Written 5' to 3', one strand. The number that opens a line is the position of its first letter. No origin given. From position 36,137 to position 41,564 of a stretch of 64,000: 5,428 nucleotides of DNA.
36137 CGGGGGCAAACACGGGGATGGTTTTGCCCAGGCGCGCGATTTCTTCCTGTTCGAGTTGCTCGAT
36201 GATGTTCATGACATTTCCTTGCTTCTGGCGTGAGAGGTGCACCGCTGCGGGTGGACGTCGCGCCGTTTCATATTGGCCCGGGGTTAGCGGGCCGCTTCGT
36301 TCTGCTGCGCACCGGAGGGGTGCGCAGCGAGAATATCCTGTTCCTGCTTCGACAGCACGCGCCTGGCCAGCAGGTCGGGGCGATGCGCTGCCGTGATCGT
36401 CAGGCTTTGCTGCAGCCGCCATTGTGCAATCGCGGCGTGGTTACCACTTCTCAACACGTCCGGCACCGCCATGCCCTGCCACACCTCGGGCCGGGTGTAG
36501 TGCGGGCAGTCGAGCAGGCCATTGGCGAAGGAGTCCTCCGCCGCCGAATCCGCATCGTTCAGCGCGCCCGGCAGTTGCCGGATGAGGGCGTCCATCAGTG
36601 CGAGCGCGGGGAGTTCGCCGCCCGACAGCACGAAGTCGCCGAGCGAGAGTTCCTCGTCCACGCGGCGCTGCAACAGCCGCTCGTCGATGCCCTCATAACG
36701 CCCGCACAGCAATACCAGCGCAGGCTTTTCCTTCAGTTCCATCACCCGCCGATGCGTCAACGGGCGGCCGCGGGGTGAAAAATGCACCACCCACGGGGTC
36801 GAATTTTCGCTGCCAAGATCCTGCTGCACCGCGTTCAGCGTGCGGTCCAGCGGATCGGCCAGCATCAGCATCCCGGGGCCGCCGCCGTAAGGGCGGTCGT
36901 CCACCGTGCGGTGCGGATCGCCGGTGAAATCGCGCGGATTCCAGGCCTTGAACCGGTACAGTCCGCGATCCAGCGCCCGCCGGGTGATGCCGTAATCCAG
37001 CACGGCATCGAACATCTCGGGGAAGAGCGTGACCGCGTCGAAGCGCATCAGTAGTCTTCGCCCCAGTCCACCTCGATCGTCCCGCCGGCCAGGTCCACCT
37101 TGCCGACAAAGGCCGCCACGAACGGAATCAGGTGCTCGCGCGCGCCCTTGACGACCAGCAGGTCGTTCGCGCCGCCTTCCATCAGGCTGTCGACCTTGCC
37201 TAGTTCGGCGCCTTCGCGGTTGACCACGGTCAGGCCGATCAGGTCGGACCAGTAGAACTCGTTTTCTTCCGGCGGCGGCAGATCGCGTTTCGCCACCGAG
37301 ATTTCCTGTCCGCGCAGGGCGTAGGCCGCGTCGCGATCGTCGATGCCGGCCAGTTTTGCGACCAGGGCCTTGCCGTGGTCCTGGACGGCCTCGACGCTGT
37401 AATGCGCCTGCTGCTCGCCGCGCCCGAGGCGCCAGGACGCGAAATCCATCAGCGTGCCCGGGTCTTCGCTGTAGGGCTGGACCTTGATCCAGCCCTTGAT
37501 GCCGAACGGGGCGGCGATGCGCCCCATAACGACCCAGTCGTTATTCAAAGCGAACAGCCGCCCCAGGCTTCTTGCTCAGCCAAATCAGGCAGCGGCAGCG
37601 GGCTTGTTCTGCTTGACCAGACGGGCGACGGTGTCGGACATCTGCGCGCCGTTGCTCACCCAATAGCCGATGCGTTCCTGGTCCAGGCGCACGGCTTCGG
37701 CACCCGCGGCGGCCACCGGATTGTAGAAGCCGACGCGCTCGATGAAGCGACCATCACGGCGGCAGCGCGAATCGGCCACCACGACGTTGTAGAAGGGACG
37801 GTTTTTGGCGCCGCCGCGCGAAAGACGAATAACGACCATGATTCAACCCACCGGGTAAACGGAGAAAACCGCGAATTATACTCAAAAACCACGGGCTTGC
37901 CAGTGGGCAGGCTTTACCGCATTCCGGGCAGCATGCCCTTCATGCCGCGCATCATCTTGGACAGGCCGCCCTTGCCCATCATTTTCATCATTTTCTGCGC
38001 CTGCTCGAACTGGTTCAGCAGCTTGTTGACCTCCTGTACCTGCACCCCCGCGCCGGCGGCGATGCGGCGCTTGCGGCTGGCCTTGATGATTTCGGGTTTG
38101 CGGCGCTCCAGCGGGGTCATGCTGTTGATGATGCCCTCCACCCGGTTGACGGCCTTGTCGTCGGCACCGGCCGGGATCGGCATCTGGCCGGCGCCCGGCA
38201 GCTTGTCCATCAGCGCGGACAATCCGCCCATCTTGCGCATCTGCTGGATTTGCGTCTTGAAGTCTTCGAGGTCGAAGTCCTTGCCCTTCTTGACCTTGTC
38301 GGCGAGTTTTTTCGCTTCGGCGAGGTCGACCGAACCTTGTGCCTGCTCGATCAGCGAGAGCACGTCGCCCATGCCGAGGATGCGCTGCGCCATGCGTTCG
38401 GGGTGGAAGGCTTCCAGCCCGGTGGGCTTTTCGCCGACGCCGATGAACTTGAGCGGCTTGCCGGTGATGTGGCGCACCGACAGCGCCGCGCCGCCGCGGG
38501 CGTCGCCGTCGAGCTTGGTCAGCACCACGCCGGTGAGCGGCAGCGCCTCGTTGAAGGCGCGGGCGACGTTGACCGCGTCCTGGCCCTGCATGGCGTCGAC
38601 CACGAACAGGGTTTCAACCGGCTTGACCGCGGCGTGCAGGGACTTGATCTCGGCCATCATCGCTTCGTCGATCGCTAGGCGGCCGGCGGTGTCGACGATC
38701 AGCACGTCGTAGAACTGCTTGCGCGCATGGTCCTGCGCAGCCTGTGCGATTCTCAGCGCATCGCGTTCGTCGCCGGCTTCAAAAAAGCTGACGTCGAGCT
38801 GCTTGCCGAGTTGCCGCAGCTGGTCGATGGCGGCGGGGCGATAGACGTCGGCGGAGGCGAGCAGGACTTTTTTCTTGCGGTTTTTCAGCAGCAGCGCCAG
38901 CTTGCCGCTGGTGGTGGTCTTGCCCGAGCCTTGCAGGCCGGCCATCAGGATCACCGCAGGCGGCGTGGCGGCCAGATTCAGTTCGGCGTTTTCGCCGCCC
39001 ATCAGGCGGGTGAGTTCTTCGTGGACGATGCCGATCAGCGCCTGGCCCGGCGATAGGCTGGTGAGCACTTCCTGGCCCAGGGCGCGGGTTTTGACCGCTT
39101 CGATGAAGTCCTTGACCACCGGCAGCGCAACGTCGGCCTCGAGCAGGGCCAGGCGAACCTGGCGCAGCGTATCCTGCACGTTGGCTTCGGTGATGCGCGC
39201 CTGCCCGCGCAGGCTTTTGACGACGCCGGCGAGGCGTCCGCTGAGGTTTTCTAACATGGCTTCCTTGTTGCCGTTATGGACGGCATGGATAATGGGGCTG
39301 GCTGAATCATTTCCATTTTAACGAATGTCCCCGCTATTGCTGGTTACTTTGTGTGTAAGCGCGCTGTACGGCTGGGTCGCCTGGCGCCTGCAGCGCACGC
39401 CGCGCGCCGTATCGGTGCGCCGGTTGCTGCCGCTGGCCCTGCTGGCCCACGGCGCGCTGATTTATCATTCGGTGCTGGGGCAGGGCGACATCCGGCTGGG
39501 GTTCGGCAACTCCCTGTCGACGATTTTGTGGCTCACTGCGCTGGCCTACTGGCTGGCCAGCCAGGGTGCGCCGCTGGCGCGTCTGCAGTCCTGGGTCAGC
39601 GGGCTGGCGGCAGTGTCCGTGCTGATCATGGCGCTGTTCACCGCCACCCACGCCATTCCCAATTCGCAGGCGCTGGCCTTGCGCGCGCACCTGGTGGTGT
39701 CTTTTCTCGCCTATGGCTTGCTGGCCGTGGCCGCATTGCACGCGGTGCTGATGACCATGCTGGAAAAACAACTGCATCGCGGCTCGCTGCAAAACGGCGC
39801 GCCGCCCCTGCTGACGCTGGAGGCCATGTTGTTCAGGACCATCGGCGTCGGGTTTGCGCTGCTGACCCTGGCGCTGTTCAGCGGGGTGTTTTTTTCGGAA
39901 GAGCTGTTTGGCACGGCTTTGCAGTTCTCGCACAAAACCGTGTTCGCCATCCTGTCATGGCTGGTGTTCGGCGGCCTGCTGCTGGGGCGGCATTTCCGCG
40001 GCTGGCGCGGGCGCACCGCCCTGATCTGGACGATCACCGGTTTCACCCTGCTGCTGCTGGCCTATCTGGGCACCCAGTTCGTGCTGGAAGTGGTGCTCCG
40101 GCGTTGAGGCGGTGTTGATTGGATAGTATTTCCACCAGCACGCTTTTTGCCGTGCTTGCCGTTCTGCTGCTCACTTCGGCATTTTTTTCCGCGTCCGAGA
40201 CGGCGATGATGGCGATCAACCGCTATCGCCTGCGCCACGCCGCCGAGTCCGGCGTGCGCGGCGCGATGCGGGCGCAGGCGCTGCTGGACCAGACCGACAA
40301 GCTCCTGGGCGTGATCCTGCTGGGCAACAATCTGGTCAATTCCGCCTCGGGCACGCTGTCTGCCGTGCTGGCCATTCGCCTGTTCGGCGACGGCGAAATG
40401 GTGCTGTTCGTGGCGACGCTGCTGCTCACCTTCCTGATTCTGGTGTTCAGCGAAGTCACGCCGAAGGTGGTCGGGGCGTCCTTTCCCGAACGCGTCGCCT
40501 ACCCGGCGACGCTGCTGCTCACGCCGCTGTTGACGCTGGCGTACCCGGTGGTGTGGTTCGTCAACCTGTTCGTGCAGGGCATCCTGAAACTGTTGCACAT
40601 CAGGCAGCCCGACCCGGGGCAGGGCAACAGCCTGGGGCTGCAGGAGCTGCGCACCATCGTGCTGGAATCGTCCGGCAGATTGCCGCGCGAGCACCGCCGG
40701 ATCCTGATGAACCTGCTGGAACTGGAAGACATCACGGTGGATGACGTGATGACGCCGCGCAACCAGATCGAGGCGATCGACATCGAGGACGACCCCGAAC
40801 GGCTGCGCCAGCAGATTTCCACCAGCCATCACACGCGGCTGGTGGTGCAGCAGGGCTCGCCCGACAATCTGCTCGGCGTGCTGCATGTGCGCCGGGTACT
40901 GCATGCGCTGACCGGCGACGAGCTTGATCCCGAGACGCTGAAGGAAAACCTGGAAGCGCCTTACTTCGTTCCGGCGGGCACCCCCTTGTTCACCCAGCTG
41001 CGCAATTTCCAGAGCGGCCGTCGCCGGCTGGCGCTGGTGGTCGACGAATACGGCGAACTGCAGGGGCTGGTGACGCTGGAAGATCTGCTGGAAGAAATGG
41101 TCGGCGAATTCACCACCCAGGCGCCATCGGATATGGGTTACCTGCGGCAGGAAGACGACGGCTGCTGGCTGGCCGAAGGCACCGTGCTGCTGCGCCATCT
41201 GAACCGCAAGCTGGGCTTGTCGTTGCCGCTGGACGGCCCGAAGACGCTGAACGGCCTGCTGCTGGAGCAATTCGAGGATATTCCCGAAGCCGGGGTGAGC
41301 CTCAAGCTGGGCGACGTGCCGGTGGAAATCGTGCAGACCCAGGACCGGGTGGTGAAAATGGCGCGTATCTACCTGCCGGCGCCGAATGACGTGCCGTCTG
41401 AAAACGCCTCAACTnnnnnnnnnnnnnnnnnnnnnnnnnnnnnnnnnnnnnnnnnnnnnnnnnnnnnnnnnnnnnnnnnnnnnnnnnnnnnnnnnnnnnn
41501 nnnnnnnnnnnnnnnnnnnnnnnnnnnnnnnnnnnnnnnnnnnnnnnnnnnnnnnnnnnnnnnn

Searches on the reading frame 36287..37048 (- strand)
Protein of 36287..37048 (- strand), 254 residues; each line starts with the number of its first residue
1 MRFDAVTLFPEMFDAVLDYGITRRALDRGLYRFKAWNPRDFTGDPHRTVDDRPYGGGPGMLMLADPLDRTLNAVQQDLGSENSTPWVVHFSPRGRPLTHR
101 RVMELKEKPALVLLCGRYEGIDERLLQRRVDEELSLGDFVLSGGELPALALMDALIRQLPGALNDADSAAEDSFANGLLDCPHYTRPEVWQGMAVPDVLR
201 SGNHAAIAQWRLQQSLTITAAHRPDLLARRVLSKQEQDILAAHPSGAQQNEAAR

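Call 54: search_protein_families(library=pfam, proteins=[window:36287-37048:-], max_evalue=0.00001)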
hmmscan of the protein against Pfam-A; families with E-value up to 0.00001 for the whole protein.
window:36287-37048:- (254 aa): 1 family
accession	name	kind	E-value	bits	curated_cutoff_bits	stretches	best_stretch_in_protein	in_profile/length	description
PF01746.26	tRNA_m1G_MT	-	6.7e-55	186.3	27.3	1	23-224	2-195/195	tRNA (Guanine-1)-methyltransferase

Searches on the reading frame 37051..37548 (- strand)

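Call 54: search_protein_families(library=pfam, proteins=[window:37051-37548:-], max_evalue=0.00001)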
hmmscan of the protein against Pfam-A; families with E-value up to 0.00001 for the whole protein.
window:37051-37548:- (166 aa): 3 families
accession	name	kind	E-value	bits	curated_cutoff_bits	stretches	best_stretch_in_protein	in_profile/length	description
PF01782.24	RimM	-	1.1e-22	80.5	23.5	1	7-88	1-83/84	RimM N-terminal domain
PF24986.1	PRC_RimM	-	2.3e-20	72.5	27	1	100-165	1-68/69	RimM PRC barrel domain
PF05239.21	PRC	-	3.5e-11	43.4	21.2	1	95-161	1-72/78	PRC-barrel domain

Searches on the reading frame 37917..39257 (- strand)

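Call 54: search_protein_families(library=pfam, proteins=[window:37917-39257:-], max_evalue=0.00001)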
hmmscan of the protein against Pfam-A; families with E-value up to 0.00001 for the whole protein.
window:37917-39257:- (447 aa): 6 families
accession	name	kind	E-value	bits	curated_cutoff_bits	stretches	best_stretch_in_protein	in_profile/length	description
PF00448.28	SRP54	-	2.2e-74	249.8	22.7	1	100-295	1-196/196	SRP54-type protein, GTPase domain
PF02978.25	SRP_SPB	-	1.2e-34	119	27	1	327-424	1-91/91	Signal peptide binding domain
PF02881.24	SRP54_N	-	1.8e-20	73.3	22.4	1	5-82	1-75/75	SRP54-type protein, helical bundle domain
PF06414.18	Zeta_toxin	-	1.8e-08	34.5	22.3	1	98-191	14-103/199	Zeta toxin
PF01656.29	CbiA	-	1.4e-07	32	25.4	1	110-254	9-88/125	CobQ/CobB/MinD/ParA nucleotide binding domain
PF13401.12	AAA_22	-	2.4e-07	31.6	27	1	102-218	7-120/130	AAA domain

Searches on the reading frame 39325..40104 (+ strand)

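Call 54: search_protein_families(library=pfam, proteins=[window:39325-40104:+], max_evalue=0.00001)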
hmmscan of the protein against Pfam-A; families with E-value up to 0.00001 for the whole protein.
window:39325-40104:+ (260 aa): 1 family
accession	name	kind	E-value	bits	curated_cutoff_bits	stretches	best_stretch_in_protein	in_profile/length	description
PF01578.25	Cytochrom_C_asm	-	6.7e-35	121.1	29.9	1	36-256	7-210/212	Cytochrome C assembly protein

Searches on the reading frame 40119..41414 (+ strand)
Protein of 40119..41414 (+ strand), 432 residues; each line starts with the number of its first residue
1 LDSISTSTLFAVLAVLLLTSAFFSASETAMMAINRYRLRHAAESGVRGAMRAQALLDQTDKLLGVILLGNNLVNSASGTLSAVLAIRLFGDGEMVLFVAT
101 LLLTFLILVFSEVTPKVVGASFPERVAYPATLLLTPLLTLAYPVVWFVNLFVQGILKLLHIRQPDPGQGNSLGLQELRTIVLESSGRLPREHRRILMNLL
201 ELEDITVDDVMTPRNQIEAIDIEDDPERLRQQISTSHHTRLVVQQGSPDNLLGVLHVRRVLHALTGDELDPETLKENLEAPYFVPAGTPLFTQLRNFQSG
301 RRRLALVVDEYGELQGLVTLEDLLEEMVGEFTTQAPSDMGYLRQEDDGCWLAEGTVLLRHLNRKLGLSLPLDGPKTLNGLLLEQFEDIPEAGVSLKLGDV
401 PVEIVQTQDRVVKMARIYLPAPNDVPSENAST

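Call 55: search_protein_families(library=pfam, proteins=[window:40119-41414:+], max_evalue=0.00001)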
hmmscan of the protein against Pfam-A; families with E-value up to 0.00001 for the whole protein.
window:40119-41414:+ (432 aa): 3 families
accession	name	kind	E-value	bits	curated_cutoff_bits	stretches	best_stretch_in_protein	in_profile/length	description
PF01595.25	CNNM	-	3.8e-45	154.2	28.4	1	13-185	3-172/181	Cyclin M transmembrane N-terminal domain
PF03471.22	CorC_HlyC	-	3.3e-16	59.5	27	1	344-419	2-79/81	Transporter associated domain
PF00571.33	CBS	-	5.1e-13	49.6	24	1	281-328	9-56/57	CBS domain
